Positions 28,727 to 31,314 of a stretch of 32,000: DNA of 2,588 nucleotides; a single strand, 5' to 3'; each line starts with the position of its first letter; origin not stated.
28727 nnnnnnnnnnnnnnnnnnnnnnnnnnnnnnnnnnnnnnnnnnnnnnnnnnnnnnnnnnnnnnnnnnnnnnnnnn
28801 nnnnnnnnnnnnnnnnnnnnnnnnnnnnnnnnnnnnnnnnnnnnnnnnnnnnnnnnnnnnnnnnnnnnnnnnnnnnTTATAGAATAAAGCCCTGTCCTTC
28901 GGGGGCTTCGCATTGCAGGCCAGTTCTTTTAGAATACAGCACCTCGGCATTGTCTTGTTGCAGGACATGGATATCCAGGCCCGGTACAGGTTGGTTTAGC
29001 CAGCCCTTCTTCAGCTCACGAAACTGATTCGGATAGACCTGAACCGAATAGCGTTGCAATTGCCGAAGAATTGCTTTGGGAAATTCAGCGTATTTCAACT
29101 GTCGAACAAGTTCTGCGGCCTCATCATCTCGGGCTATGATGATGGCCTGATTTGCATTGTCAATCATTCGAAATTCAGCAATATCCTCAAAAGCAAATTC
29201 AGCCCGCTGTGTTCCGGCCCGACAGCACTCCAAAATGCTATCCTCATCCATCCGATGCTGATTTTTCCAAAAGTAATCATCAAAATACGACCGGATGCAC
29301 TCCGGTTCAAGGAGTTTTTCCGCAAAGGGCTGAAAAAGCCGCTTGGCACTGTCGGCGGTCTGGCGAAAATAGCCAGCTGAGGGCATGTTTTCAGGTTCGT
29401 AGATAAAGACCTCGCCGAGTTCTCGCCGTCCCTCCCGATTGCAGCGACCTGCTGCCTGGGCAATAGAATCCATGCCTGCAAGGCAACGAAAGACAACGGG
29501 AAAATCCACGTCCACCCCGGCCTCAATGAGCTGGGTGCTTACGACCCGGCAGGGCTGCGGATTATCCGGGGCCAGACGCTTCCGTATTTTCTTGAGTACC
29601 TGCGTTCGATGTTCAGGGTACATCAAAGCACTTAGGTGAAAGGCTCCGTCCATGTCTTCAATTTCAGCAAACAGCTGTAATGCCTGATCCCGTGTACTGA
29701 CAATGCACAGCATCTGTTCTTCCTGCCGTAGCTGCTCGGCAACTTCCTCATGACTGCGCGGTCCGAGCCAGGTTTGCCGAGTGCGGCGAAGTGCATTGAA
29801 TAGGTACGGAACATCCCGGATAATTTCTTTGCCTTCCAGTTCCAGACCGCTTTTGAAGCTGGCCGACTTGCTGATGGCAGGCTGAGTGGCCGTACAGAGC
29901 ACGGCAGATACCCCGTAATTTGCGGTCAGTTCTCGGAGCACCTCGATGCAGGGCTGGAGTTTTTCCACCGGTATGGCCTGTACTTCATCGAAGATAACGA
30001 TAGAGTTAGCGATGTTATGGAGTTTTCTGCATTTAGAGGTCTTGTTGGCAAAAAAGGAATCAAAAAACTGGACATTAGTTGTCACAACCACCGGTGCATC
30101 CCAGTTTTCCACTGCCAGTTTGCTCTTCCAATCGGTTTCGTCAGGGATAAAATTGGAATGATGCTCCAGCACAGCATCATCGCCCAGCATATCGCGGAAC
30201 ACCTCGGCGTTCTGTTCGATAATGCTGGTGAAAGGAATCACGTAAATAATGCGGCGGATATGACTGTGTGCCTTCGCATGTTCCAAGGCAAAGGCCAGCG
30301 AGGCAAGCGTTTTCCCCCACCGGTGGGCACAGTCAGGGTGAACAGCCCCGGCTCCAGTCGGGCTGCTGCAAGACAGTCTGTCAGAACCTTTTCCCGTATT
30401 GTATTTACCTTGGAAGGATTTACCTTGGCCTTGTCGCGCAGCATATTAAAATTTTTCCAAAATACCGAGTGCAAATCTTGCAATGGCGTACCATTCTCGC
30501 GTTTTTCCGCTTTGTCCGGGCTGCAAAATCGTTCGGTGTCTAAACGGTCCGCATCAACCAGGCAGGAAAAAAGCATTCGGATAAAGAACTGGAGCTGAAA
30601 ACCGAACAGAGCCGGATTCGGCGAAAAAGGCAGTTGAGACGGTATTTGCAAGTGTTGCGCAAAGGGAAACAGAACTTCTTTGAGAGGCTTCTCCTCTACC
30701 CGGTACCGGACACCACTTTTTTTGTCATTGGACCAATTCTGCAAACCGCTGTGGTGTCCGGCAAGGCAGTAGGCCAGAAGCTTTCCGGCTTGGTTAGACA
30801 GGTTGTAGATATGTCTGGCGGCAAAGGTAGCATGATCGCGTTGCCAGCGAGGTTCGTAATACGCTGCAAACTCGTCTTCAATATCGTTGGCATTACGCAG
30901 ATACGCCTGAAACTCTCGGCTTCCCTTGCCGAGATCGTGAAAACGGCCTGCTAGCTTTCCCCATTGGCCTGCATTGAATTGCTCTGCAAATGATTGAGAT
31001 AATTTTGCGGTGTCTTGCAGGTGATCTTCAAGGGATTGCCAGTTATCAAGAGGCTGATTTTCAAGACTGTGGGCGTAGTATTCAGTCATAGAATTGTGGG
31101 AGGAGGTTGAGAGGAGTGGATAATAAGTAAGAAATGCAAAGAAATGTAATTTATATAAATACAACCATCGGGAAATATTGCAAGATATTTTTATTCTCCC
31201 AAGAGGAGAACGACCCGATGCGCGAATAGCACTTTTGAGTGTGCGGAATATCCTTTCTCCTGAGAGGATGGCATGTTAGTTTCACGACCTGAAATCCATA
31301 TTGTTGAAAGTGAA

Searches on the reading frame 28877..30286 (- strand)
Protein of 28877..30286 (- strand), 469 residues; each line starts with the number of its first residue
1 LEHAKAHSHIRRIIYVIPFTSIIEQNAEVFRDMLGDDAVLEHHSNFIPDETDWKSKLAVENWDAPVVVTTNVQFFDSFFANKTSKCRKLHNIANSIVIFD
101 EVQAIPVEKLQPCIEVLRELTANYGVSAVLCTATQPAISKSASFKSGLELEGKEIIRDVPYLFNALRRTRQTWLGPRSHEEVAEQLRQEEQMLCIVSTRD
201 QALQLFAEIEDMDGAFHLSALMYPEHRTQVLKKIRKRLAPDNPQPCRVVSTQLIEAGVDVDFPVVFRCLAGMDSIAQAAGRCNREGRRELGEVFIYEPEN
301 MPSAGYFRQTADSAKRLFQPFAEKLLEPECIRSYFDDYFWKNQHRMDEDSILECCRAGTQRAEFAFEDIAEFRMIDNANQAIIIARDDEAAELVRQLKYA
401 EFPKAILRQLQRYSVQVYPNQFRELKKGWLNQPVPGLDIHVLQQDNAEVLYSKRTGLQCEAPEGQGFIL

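Call 76: search_protein_families(library=pfam, proteins=[window:28877-30286:-], max_evalue=0.001)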
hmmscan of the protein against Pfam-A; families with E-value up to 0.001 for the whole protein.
window:28877-30286:- (469 aa): 4 families
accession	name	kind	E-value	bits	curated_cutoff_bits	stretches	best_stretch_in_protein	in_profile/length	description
PF22590.2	Cas3-like_C_2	-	4.5e-16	59.5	27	1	189-286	2-105/106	CRISPR-associated nuclease/helicase Cas3, C-terminal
PF00270.35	DEAD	-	4.2e-09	36.8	26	1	11-136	46-161/167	DEAD/DEAH box helicase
PF00271.37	Helicase_C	-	7.4e-05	23.4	23.5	1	186-286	12-110/110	Helicase conserved C-terminal domain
PF19342.4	MGP3_C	-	0.00055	20.3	25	0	34-104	41-113/113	MGP3 C-terminal domain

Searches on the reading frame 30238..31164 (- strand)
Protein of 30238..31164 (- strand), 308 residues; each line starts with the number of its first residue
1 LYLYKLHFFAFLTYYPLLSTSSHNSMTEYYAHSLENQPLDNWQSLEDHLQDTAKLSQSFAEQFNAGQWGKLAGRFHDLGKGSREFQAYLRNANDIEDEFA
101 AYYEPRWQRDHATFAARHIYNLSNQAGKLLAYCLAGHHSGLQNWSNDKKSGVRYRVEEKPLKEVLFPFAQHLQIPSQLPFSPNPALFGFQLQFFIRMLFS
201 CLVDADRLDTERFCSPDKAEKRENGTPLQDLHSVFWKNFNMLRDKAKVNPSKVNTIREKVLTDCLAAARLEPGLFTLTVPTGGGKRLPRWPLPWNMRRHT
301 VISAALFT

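Call 76: search_protein_families(library=pfam, proteins=[window:30238-31164:-], max_evalue=0.001)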
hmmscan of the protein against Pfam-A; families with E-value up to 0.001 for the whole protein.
window:30238-31164:- (308 aa): 1 family
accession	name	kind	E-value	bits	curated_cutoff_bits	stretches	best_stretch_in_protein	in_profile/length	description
PF18019.7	Cas3_HD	-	1.1e-05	26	23.1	1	55-153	42-143/207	Cas3, HD domain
